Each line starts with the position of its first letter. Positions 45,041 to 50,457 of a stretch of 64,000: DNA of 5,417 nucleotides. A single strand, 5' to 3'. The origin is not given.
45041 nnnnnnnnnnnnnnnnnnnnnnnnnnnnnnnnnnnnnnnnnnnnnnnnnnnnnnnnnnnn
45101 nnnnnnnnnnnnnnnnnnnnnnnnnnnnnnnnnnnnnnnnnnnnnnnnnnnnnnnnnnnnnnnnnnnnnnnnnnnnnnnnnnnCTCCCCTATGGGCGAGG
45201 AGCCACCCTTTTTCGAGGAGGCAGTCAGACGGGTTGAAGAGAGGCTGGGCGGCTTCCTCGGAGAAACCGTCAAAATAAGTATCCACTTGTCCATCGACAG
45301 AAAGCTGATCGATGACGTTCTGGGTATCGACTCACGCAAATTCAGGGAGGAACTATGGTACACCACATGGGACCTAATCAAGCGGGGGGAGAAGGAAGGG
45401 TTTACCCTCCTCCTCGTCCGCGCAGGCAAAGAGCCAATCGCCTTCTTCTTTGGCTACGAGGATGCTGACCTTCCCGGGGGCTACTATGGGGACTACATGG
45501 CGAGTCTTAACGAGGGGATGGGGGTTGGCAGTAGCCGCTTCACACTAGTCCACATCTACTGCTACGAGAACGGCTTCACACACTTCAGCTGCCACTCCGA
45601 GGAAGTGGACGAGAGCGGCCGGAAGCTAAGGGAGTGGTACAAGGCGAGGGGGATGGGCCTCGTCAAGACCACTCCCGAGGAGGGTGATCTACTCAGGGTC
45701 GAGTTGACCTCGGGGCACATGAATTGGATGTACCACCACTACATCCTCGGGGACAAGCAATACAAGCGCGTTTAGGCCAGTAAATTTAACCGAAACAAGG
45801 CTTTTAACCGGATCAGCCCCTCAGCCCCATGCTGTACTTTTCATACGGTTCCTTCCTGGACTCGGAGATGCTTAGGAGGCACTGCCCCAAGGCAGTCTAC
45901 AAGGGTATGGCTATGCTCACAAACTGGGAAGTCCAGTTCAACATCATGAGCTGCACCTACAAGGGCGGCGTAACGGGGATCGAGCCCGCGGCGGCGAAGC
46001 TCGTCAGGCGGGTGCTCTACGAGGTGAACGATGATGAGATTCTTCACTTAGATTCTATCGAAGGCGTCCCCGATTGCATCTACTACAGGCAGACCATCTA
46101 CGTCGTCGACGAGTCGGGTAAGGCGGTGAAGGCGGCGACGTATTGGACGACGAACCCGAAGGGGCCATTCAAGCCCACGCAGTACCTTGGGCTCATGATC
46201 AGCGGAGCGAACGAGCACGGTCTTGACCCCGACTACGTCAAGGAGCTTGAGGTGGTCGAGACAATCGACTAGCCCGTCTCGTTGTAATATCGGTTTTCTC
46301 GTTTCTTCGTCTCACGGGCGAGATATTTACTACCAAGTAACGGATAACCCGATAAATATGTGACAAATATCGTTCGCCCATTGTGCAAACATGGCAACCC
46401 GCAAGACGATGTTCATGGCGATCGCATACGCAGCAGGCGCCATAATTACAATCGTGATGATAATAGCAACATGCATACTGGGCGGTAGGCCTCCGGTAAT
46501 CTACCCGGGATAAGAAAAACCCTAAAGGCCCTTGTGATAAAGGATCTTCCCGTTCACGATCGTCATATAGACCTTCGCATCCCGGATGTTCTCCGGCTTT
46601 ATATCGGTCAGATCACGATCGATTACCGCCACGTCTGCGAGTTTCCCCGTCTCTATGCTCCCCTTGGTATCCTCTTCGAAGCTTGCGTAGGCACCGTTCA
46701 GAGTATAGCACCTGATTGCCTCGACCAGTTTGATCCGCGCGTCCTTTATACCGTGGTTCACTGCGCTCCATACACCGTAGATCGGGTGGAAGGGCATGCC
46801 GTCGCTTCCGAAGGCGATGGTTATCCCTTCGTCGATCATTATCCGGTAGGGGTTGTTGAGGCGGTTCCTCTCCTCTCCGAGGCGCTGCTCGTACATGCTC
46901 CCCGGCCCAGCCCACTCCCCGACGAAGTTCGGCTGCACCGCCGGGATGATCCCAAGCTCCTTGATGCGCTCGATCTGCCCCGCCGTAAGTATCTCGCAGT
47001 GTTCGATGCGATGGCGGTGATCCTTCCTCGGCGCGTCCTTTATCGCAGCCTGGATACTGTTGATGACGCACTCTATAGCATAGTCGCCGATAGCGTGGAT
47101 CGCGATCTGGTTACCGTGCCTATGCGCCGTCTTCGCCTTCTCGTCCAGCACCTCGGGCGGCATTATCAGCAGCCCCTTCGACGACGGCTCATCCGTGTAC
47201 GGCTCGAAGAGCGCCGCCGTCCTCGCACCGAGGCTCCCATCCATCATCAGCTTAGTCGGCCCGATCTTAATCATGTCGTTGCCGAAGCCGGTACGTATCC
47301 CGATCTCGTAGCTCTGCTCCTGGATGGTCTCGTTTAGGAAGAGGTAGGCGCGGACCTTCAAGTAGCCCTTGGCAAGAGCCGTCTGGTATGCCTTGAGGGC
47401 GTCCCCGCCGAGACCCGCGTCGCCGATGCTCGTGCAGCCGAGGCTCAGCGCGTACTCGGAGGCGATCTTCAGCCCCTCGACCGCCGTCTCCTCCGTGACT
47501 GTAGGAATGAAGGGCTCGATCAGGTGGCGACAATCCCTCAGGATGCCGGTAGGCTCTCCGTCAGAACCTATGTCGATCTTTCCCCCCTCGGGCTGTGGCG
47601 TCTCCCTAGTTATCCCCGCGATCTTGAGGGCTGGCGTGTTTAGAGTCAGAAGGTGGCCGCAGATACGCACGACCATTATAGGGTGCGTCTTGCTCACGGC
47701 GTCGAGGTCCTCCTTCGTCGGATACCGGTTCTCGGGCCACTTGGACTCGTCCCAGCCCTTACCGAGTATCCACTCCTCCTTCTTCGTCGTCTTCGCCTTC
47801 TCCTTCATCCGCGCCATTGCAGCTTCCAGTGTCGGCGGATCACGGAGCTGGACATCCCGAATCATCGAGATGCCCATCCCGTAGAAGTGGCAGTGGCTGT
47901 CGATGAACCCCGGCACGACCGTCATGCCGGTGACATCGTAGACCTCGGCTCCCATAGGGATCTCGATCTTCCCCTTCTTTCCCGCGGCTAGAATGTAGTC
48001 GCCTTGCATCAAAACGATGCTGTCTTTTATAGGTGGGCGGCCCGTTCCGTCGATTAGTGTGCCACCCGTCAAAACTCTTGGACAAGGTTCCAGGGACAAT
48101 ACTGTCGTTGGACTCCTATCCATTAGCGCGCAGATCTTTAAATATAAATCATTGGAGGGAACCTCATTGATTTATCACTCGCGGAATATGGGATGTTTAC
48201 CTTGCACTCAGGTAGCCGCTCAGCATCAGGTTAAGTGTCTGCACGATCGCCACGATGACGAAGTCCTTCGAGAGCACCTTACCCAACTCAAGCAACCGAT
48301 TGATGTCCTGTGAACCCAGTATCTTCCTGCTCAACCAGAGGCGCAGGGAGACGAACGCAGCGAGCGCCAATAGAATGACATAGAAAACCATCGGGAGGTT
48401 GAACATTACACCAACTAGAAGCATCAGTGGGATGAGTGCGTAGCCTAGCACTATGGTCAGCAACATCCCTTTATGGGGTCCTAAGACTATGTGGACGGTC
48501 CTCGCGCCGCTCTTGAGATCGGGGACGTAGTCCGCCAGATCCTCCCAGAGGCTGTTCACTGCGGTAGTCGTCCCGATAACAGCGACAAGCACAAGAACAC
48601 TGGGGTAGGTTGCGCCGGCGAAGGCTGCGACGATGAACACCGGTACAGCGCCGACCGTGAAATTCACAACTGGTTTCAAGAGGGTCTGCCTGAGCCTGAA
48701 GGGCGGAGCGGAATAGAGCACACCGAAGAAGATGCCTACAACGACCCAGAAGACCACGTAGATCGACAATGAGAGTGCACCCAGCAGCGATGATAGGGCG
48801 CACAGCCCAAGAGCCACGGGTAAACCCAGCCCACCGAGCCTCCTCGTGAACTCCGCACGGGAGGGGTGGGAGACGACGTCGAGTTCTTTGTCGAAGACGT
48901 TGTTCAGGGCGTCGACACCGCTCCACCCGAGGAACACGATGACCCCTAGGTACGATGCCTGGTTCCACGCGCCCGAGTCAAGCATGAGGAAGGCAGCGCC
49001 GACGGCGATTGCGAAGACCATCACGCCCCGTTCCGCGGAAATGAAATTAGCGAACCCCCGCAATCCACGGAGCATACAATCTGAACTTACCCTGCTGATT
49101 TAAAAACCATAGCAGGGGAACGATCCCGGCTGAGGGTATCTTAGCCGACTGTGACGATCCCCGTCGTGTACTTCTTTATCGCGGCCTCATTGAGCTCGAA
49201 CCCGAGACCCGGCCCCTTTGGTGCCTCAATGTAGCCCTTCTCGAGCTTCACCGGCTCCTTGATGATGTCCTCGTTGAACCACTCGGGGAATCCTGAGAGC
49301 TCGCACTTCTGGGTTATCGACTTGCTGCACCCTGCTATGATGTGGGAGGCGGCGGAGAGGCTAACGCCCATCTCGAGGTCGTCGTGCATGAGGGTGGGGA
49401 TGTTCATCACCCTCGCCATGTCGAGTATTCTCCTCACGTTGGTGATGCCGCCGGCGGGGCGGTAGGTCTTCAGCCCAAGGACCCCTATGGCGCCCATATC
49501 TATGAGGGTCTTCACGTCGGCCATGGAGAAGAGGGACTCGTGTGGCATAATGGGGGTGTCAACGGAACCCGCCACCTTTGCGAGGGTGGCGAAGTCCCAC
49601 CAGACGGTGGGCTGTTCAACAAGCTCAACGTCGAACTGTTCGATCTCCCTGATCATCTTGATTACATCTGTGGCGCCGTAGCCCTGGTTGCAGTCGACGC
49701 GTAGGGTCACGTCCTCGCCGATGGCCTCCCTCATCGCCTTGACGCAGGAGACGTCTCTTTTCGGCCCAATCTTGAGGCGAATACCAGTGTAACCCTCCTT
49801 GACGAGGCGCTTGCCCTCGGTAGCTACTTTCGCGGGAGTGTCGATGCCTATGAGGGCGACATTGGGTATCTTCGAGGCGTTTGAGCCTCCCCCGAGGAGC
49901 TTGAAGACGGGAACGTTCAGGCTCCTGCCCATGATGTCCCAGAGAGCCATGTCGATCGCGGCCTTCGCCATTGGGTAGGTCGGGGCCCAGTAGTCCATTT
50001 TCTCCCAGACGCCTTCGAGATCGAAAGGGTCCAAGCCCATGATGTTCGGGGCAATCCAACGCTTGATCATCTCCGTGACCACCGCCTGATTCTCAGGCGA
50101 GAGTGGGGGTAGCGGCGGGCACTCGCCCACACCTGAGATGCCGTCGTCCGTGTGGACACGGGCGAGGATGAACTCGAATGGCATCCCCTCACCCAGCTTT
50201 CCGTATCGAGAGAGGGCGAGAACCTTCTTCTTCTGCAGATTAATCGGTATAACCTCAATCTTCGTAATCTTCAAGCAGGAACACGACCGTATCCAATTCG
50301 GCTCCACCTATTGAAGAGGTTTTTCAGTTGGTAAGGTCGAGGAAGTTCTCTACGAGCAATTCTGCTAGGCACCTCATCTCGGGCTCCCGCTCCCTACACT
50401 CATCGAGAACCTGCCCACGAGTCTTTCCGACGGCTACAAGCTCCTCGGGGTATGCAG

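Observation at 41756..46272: Unassigned PP-loop ATPase / Ddl-like ATP-grasp / GNAT-like / gamma-glutamylcyclotransferase gene string with a divergent PLP enzyme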

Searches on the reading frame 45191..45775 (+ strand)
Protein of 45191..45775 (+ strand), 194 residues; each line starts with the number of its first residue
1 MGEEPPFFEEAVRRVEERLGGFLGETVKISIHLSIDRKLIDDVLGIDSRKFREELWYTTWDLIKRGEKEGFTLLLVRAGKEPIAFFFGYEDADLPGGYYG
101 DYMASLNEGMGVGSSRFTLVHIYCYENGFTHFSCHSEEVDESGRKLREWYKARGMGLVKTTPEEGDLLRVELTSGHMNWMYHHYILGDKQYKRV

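Call 3: search_protein_families(library=pfam, proteins=[window:45191-45775:+], max_evalue=0.1)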
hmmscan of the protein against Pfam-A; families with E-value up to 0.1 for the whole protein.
window:45191-45775:+ (194 aa): 1 family
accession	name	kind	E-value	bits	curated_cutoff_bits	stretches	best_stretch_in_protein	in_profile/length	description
PF13480.13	Acetyltransf_6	-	0.0037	17.9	22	1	63-132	63-132/143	Acetyltransferase (GNAT) domain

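Call 4: search_protein_families(library=ncbifam, proteins=[window:45191-45775:+], max_evalue=0.1)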
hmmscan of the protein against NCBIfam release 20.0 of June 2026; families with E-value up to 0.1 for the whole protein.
window:45191-45775:+ (194 aa): 0 families

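Call 58: search_protein_families(library=pfam, alignment_id=A6, max_evalue=0.01)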
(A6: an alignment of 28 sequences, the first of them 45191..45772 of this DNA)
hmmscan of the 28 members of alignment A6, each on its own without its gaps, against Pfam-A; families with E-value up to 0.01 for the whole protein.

A. member 1, window:45191-45772:+ (194 aa): 1 family
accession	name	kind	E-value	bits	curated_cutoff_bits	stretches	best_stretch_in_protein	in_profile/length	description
PF13480.13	Acetyltransf_6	-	0.0037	17.9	22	0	63-132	63-132/143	Acetyltransferase (GNAT) domain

B. families by the number of members that match (of 28 scanned): 6 families
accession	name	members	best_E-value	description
PF00583.31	Acetyltransf_1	23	1.5e-11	Acetyltransferase (GNAT) family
PF13508.13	Acetyltransf_7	21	1.2e-07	Acetyltransferase (GNAT) domain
PF13673.13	Acetyltransf_10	16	1.4e-07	Acetyltransferase (GNAT) domain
PF13420.13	Acetyltransf_4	6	0.00018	Acetyltransferase (GNAT) domain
PF13480.13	Acetyltransf_6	2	5.4e-05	Acetyltransferase (GNAT) domain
PF13302.13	Acetyltransf_3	1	0.0065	Acetyltransferase (GNAT) domain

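Call 80: search_protein_families(library=padloc, proteins=[window:45191-45775:+], max_evalue=0.01)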
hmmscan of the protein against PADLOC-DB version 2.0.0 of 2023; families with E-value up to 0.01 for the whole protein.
window:45191-45775:+ (194 aa): 0 families

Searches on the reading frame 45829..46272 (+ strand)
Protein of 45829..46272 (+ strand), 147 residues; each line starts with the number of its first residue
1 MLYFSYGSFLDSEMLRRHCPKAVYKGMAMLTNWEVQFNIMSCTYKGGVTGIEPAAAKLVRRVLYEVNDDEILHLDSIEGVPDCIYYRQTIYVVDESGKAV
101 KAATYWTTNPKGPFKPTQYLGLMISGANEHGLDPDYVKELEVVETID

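Call 3: search_protein_families(library=pfam, proteins=[window:45829-46272:+], max_evalue=0.1)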
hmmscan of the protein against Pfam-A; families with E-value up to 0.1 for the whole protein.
window:45829-46272:+ (147 aa): 2 families
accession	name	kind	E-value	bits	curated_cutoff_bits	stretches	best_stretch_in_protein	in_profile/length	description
PF13772.11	AIG2_2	-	1.2e-14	54.9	27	1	62-140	5-83/83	AIG2-like family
PF06094.17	GGACT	-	1.8e-07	32.2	22.8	1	3-109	1-104/120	Gamma-glutamyl cyclotransferase, AIG2-like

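Call 4: search_protein_families(library=ncbifam, proteins=[window:45829-46272:+], max_evalue=0.1)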
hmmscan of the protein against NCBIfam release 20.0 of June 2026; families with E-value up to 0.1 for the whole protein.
window:45829-46272:+ (147 aa): 0 families

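Call 80: search_protein_families(library=padloc, proteins=[window:45829-46272:+], max_evalue=0.01)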
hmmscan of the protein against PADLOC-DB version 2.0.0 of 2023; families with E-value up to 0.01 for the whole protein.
window:45829-46272:+ (147 aa): 0 families

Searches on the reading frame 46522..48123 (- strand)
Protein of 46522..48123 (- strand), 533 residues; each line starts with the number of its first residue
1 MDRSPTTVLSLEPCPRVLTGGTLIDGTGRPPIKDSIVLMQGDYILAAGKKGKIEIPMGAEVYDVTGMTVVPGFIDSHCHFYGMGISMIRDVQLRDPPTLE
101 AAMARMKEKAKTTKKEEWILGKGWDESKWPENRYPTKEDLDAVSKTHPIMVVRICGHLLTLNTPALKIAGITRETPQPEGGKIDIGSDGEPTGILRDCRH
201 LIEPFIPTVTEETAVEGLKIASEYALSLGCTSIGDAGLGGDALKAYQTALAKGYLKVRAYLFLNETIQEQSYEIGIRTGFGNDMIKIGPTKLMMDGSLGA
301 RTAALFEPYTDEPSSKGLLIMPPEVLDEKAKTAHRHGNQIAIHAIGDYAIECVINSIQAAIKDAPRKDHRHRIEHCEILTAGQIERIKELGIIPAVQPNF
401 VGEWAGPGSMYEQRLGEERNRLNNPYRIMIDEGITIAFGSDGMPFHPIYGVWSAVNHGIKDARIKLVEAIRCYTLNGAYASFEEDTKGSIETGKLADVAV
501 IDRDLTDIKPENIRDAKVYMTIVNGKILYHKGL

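Call 21: search_protein_families(library=pfam, proteins=[window:46522-48123:-], max_evalue=0.001)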
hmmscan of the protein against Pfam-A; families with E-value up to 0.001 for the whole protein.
window:46522-48123:- (533 aa): 2 families
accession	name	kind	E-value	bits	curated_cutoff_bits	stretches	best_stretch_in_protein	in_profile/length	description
PF07969.17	Amidohydro_3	-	2.4e-108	364.1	29.7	1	60-529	1-472/472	Amidohydrolase family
PF01979.26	Amidohydro_1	-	1.1e-22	81.2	25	1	202-528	28-345/345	Amidohydrolase family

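Call 65: search_protein_families(library=ncbifam, proteins=[window:46522-48123:-], max_evalue=0.00001)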
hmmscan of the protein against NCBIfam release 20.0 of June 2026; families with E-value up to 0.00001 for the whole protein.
window:46522-48123:- (533 aa): 15 families
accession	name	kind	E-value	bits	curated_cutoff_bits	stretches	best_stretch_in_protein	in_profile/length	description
NF051886.1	XaaProDiPepCaul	equivalog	1.1e-15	57.5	500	1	18-83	2-67/398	Xaa-Pro dipeptidase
TIGR01224.1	hutI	equivalog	5.4e-15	55.1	298.15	1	424-526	273-376/377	imidazolonepropionase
NF006056.0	PRK08204.1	subfamily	6.1e-12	45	391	0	32-85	22-72/449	hypothetical protein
NF006689.0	PRK09237.1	equivalog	2.9e-09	36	371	0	17-82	6-68/383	amidohydrolase/deacetylase family metallohydrolase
NF005557.0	PRK07228.1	equivalog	8.5e-09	34.6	522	0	430-531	295-415/445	5'-deoxyadenosine deaminase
NF011990.0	PRK15446.2-6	subfamily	2.9e-08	32.8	233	0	453-530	315-384/390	alpha-D-ribose 1-methylphosphonate 5-triphosphate diphosphatase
TIGR02967.1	guan_deamin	equivalog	5.7e-08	32.2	375.4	0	459-514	318-373/401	guanine deaminase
NF005540.0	PRK07203.1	equivalog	1.5e-07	30.5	444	0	28-82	15-70/444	putative aminohydrolase SsnA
TIGR01975.1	isoAsp_dipep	equivalog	1.7e-07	30.8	331.25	0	56-84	41-69/389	beta-aspartyl-peptidase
NF006679.0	PRK09228.1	subfamily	2e-07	30.2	351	0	33-81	30-80/433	guanine deaminase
NF008371.0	PRK11170.1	equivalog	4.1e-07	29.2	483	0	453-506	315-368/382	N-acetylglucosamine-6-phosphate deacetylase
NF009060.0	PRK12394.1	equivalog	1.3e-06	27.4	442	0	17-81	6-67/381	metallo-dependent hydrolase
TIGR01178.1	ade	equivalog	1.6e-06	26.9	472.5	0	34-80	20-59/552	adenine deaminase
NF006055.0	PRK08203.1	equivalog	5.4e-06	25.2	532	0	32-82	24-73/455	8-oxoguanine deaminase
NF011989.0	PRK15446.2-5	equivalog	7.6e-06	24.9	565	0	33-79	19-62/385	alpha-D-ribose 1-methylphosphonate 5-triphosphate diphosphatase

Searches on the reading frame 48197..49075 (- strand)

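Call 21: search_protein_families(library=pfam, proteins=[window:48197-49075:-], max_evalue=0.001)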
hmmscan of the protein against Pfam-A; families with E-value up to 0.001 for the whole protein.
window:48197-49075:- (292 aa): 1 family
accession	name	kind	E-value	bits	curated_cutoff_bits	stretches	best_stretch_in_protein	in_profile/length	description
PF01040.23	UbiA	-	2.3e-20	73.4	34.2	1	20-250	2-235/250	UbiA prenyltransferase family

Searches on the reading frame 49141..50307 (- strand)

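Call 21: search_protein_families(library=pfam, proteins=[window:49141-50307:-], max_evalue=0.001)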
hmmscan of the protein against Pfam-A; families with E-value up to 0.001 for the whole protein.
window:49141-50307:- (388 aa): 2 families
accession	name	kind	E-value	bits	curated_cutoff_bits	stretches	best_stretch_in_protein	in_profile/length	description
PF13378.12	MR_MLE_C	-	1.3e-50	172.6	29.4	1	161-375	2-218/219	Enolase C-terminal domain-like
PF02746.21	MR_MLE_N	-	5.6e-21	75.4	22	1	46-139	28-117/117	Mandelate racemase / muconate lactonizing enzyme, N-terminal domain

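Call 65: search_protein_families(library=ncbifam, proteins=[window:49141-50307:-], max_evalue=0.00001)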
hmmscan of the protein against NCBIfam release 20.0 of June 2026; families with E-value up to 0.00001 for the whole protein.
window:49141-50307:- (388 aa): 17 families
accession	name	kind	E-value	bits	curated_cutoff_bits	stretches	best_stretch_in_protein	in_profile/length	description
TIGR02534.1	mucon_cyclo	subfamily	1.2e-49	169.3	334.95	1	46-381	29-366/368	muconate/chloromuconate family cycloisomerase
NF010624.0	PRK14017.1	equivalog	8.4e-40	137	311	1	45-380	14-360/382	galactonate dehydratase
NF043002.1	HProlDhtase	equivalog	1.8e-39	135.7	500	1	13-371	2-353/366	cis-3-hydroxy-L-proline dehydratase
TIGR01928.1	menC_lowGC_arch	equivalog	4.6e-39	134.3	200.65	1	45-353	22-324/325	o-succinylbenzoate synthase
NF047820.1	TalGalacDh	equivalog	2.6e-38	131.9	500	1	44-382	36-365/371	L-talarate/galactarate dehydratase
NF040866.1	AraD_Arch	equivalog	1.2e-37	129.8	650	1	42-381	30-370/372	arabinonate dehydratase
NF043051.1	ManoateDhtManD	equivalog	6.6e-36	124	550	2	45-181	16-151/403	D-mannonate dehydratase ManD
NF011654.0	PRK15072.1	subfamily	6.9e-34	117.4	430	2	45-181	16-151/404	D-galactonate dehydratase family protein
NF040790.2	glucon_galact_dh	equivalog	3.1e-33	115.2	750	1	46-381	25-370/390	bifunctional D-gluconate/D-galactonate dehydratase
NF041118.1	A_G_epim_Thtga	equivalog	1.3e-30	106.8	500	1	49-326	34-308/341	L-Ala-D/L-Glu epimerase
NF042940.1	racemase_DgcA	equivalog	3e-22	79.3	400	1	47-361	27-315/323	N-acetyl-D-Glu racemase DgcA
NF002782.0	PRK02901.1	equivalog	2.7e-18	66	288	1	174-364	104-292/328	o-succinylbenzoate synthase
TIGR01927.1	menC_gam_Gplu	equivalog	5.2e-16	58.8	130.55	1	53-325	29-280/307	o-succinylbenzoate synthase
NF011968.0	PRK15440.1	equivalog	1.3e-15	57.3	393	1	82-375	87-386/395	L-rhamnonate dehydratase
NF011708.0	PRK15129.1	equivalog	7e-14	51.6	343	1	54-308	36-274/321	L-Ala-D/L-Glu epimerase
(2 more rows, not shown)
